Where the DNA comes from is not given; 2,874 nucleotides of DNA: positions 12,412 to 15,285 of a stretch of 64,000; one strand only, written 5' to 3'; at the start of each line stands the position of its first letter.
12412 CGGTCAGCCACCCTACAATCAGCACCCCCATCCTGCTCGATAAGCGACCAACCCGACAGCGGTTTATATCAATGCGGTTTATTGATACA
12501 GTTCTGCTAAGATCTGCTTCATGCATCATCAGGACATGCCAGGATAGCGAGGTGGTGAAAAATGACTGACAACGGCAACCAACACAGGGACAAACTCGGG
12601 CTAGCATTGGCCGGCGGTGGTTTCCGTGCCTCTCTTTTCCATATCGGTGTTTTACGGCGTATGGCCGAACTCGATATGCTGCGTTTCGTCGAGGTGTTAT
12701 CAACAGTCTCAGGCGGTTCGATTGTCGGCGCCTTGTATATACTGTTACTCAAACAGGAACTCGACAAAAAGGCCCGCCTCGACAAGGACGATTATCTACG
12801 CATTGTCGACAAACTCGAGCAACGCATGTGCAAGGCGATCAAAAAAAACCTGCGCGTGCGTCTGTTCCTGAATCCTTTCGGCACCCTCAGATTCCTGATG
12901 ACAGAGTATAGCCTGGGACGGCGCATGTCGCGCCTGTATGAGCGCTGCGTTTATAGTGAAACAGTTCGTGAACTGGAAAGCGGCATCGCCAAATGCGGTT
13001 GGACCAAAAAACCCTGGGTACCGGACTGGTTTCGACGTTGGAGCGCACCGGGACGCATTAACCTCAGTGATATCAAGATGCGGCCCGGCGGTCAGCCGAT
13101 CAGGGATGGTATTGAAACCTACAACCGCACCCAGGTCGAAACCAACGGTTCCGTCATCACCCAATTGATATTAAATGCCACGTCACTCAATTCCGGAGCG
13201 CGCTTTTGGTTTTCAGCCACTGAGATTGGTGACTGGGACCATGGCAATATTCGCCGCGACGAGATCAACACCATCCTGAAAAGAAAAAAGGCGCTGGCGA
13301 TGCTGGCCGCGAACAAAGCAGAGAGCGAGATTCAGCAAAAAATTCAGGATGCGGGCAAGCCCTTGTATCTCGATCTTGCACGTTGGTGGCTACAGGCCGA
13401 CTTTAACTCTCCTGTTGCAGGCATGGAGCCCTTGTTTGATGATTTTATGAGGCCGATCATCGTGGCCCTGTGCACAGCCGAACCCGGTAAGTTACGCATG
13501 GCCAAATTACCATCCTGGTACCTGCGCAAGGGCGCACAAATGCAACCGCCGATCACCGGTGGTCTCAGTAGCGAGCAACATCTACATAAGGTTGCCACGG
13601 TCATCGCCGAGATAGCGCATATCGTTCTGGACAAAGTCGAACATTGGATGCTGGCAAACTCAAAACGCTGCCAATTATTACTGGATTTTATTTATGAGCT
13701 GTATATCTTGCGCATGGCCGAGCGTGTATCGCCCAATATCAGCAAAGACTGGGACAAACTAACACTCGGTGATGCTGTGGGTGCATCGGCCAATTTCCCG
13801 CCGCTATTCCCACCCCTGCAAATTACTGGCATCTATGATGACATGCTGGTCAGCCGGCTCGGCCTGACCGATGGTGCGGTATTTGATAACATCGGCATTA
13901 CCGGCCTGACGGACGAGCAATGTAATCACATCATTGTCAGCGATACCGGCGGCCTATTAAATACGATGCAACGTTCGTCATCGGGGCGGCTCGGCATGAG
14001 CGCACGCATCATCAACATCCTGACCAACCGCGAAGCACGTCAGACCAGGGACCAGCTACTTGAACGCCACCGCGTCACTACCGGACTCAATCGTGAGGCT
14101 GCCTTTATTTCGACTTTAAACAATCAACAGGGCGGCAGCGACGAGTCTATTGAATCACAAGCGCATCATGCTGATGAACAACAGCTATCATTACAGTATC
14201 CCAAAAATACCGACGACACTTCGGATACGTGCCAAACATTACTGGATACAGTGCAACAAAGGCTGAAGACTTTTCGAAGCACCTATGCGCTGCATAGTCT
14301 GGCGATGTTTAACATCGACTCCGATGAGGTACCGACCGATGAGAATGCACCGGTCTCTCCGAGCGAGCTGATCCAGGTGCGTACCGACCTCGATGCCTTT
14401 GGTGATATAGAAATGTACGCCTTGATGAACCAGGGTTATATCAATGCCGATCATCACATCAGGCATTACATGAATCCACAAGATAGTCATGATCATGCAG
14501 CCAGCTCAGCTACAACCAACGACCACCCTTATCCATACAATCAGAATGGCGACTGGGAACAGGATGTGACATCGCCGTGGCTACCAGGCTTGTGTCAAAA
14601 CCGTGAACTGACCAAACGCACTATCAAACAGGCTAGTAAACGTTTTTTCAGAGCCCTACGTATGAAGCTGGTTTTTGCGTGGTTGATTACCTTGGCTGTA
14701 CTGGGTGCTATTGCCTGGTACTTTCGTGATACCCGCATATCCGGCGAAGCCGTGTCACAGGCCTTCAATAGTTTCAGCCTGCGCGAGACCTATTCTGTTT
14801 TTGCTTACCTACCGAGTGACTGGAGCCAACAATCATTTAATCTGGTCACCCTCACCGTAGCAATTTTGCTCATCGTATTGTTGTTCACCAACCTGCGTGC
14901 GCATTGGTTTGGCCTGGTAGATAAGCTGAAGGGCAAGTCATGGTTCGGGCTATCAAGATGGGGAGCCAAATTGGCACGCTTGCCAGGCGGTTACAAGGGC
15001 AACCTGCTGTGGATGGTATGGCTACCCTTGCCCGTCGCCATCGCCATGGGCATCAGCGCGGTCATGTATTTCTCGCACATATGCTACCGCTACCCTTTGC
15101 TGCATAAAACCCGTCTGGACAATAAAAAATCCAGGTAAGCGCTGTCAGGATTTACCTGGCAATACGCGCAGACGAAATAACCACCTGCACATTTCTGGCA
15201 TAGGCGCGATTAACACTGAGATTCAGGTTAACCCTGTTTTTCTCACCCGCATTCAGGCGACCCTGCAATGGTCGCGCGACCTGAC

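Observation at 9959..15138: Candidate new system: small ORF + membrane-anchored SMC/Rad50 ATPase + membrane patatin phospholipase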

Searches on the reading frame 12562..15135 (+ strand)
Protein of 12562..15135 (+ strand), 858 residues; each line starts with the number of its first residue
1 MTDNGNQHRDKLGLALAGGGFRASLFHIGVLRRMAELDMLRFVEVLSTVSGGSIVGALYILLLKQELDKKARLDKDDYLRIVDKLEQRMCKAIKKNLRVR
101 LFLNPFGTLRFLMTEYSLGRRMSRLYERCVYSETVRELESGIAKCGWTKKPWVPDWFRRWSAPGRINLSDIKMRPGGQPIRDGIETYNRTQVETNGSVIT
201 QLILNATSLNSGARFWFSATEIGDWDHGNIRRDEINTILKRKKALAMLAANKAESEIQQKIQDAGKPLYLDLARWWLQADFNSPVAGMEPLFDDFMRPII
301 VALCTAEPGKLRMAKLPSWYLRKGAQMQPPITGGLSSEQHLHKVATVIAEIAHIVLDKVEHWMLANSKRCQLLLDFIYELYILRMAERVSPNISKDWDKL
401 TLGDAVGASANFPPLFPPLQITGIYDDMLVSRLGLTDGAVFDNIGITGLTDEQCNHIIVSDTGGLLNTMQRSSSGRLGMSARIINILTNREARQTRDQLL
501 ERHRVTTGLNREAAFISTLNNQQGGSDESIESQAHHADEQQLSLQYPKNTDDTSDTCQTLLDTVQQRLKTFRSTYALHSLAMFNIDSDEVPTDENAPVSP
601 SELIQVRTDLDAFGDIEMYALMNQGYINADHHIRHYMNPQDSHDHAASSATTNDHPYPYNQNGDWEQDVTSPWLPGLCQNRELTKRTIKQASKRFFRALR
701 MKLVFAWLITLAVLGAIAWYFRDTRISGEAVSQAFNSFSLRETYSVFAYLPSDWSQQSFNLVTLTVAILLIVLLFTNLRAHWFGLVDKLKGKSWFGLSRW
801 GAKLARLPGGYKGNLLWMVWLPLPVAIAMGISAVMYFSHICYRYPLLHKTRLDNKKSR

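Call 3: search_protein_families(library=pfam, proteins=[window:12562-15135:+], max_evalue=0.1)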
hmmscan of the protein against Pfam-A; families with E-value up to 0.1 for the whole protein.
window:12562-15135:+ (858 aa): 2 families
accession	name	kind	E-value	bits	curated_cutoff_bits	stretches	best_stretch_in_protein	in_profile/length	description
PF01734.28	Patatin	-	5.1e-17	63.1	27.7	2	14-110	1-83/191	Patatin-like phospholipase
PF00689.26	Cation_ATPase_C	-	0.063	13.5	27.3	0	730-796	93-157/175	Cation transporting ATPase, C-terminus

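Call 4: search_protein_families(library=padloc, proteins=[window:12562-15135:+], max_evalue=0.1)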
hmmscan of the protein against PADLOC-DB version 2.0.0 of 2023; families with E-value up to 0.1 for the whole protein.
window:12562-15135:+ (858 aa): 0 families

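Call 5: search_protein_families(library=ncbifam, proteins=[window:12562-15135:+], max_evalue=0.1)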
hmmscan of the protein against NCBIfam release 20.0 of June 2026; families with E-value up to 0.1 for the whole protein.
window:12562-15135:+ (858 aa): 1 family
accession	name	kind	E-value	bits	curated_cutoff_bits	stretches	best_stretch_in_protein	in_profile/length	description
NF008550.0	PRK11477.1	equivalog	0.041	12.7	612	1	28-101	176-250/385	CdaR family transcriptional regulator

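Call 17: find_homologous_proteins(query=window:12562-15135:+)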
Query window:12562-15135:+ (858 aa): 1146 proteins with E <= 0.001 among 8000 candidates; the best 120 are listed.
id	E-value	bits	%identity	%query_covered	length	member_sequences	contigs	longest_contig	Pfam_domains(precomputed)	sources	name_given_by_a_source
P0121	0.0e+0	1988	100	100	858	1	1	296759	PF01734.28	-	-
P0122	0.0e+0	1315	67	100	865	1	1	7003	PF01734.28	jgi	jgi:predicted acylesterase/phospholipase RssA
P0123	0.0e+0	1267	65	100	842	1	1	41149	PF01734.28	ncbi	-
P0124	0.0e+0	1097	59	99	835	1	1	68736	PF01734.28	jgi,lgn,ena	-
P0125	0.0e+0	1079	57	100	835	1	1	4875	PF01734.28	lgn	-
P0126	0.0e+0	1065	56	100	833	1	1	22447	PF01734.28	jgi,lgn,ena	-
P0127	2.8e-257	874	48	99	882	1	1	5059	PF01734.28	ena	-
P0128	2.7e-236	805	48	99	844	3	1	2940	PF01734.28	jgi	-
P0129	1.2e-224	766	63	62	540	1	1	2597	PF01734.28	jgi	jgi:hypothetical protein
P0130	4.0e-208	712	59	62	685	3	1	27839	PF01734.28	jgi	-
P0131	3.8e-166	573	41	99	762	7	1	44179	PF01734.28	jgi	jgi:predicted acylesterase/phospholipase RssA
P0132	2.6e-164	567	39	98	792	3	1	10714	PF01734.28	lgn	-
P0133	3.6e-164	566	40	99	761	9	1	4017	PF01734.28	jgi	jgi:predicted acylesterase/phospholipase RssA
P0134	1.4e-161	558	40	98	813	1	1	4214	PF01734.28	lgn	-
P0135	7.1e-159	549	38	99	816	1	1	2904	PF01734.28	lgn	-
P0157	4.0e-147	510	36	99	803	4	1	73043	PF01734.28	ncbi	ncbi:patatin-like phospholipase family protein [Kaarinaea lacus]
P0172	5.3e-143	496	39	98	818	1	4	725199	PF01734.28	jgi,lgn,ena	jgi:predicted acylesterase/phospholipase RssA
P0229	1.8e-127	445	35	98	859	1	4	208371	PF01734.28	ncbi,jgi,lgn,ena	jgi:predicted acylesterase/phospholipase RssA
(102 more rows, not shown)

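Call 18: find_encoding_contigs(protein=P0157, flank=6000, max_places=2)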
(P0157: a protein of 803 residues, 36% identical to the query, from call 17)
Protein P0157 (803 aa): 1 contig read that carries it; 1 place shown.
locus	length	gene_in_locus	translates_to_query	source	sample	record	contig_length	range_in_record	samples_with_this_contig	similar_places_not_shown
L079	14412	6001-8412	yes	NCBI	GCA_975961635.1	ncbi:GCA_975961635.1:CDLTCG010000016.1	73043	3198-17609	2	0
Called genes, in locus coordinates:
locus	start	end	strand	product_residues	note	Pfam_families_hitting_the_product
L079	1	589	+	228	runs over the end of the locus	PF13505:OMP_b-brl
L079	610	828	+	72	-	PF06150:ChaB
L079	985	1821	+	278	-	PF13483:Lactamase_B_3, PF00753:Lactamase_B, PF12706:Lactamase_B_2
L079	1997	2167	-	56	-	-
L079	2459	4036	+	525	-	PF03601:Cons_hypoth698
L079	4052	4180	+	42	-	-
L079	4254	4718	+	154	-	PF00582:Usp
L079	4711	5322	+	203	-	-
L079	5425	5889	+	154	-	PF09626:DHC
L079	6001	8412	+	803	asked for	PF01734:Patatin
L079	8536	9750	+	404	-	PF01773:Nucleos_tra2_N, PF07670:Gate, PF07662:Nucleos_tra2_C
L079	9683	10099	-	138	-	-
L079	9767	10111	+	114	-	PF04430:DUF498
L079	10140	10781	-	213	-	PF01914:MarC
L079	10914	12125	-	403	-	PF13187:Fer4_9 (faint), PF00037:Fer4 (faint), PF12838:Fer4_7, PF13183:Fer4_8, PF13237:Fer4_10 (weak), PF13484:Fer4_16 (weak), PF13534:Fer4_17, PF02754:CCG, +1 more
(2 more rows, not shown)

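Call 19: find_encoding_contigs(protein=P0172, flank=6000, max_places=2)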
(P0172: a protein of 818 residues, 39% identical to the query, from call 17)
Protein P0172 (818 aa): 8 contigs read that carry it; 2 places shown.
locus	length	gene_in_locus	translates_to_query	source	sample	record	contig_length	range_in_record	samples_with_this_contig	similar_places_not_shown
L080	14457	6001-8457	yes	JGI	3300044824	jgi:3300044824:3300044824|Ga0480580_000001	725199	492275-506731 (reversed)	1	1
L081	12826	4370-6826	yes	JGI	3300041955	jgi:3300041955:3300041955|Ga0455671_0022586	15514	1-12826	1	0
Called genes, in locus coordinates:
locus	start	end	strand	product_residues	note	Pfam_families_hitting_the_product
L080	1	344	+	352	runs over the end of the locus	PF10009:DUF2252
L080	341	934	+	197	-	PF04191:PEMT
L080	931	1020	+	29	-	-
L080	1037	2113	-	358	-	PF04055:Radical_SAM, PF13186:SPASM (weak)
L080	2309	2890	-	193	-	PF12766:Pyridox_oxase_2, PF01243:PNPOx_N, PF10590:PNP_phzG_C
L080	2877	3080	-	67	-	-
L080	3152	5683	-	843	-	PF09286:Pro-kuma_activ, PF15780:ASH (weak), PF22073:Cep192_D4, PF22544:HYDIN_VesB_CFA65-like_Ig (weak)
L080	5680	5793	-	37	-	-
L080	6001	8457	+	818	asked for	PF01734:Patatin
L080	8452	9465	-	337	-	PF03706:LPG_synthase_TM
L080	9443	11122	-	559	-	PF02366:PMT, PF13231:PMT_2, PF18583:Arnt_C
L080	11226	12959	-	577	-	PF01019:G_glu_transpept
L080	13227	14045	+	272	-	PF00378:ECH_1, PF16113:ECH_2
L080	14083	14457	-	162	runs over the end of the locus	PF00582:Usp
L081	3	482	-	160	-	?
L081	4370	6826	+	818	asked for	PF01734:Patatin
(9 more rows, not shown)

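Call 20: find_encoding_contigs(protein=P0131, flank=6000, max_places=2)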
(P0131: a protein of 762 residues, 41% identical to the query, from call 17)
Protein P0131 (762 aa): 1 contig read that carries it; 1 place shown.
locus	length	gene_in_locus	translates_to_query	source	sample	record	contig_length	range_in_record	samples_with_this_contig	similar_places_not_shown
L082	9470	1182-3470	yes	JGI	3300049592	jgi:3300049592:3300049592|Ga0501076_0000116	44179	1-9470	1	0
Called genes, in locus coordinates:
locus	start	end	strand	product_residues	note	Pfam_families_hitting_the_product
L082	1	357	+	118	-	?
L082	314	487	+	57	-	-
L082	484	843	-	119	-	-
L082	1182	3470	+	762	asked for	PF01734:Patatin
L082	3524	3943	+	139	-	PF13279:4HBT_2, PF03061:4HBT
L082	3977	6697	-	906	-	PF01564:Spermine_synth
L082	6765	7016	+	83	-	-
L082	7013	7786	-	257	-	PF03466:LysR_substrate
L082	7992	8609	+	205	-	PF02525:Flavodoxin_2, PF03358:FMN_red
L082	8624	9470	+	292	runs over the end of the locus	PF02678:Pirin, PF05726:Pirin_C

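Call 21: find_encoding_contigs(protein=P0229, flank=6000, max_places=2)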
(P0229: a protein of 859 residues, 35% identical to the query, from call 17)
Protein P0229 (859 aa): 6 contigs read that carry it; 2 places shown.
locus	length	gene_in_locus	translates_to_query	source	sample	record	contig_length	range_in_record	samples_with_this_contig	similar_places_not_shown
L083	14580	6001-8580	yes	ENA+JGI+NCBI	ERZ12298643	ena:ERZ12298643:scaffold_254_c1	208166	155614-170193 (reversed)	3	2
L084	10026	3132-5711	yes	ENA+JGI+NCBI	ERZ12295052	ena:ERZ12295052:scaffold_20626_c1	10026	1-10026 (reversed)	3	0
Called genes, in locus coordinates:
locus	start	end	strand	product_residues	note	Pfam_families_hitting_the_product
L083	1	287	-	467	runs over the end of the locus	PF01425:Amidase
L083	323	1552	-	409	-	PF02515:CoA_transf_3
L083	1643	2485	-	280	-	PF02749:QRPTase_N, PF01729:QRPTase_C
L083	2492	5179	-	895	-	PF00133:tRNA-synt_1, PF09334:tRNA-synt_1g, PF13603:tRNA-synt_1_2 (weak), PF09334:tRNA-synt_1g, PF08264:Anticodon_1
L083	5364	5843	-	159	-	-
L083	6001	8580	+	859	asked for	PF01734:Patatin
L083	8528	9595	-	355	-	PF00355:Rieske, PF19298:KshA_C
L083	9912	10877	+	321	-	PF00291:PALP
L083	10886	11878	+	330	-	PF00132:Hexapep (weak)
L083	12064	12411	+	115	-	-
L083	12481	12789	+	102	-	-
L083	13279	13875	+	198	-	-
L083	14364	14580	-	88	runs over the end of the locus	-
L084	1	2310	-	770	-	?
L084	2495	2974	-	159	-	-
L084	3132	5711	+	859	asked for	PF01734:Patatin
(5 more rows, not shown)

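Call 24: find_encoding_contigs(protein=P0126, flank=5000, max_places=1)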
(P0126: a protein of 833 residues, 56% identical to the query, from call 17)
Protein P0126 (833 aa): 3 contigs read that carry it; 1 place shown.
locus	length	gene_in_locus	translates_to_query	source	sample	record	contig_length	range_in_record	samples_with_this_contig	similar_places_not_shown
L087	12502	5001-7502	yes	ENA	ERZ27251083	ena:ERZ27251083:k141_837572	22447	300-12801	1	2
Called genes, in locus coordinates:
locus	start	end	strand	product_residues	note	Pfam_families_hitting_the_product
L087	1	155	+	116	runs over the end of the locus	-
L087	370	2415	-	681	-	PF19310:TOP_N, PF01432:Peptidase_M3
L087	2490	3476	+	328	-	PF01636:APH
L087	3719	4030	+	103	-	-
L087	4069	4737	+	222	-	-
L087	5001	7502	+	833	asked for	PF01734:Patatin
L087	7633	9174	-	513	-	PF01435:Peptidase_M48, PF25063:ARM_TT21_C (faint), PF00515:TPR_1 (faint), PF07719:TPR_2 (faint), PF13181:TPR_8 (faint), PF13432:TPR_16 (faint), PF13414:TPR_11 (weak)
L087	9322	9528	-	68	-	PF07311:Dodecin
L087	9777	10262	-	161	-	PF00254:FKBP_C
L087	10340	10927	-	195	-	PF12118:SprA-related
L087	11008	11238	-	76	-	-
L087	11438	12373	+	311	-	PF08501:Shikimate_dh_N, PF01488:Shikimate_DH, PF18317:SDH_C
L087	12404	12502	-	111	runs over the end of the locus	PF00076:RRM_1 (weak)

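Call 62: search_solved_structures(query=A3, max_evalue=0.01)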
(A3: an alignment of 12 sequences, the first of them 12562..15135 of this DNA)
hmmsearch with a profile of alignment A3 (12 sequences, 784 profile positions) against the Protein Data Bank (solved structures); distinct sequences matched with E-value up to 0.01: 1.
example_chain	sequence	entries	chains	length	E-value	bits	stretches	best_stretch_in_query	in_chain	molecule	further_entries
5fqu_A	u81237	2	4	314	3.2e-06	28.9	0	8-60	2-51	PATATIN-LIKE PROTEIN, PLPD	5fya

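Call 63: search_protein_families(library=phrogs, proteins=[window:12562-15135:+], max_evalue=0.01)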
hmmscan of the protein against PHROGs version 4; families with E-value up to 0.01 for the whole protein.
window:12562-15135:+ (858 aa): 0 families
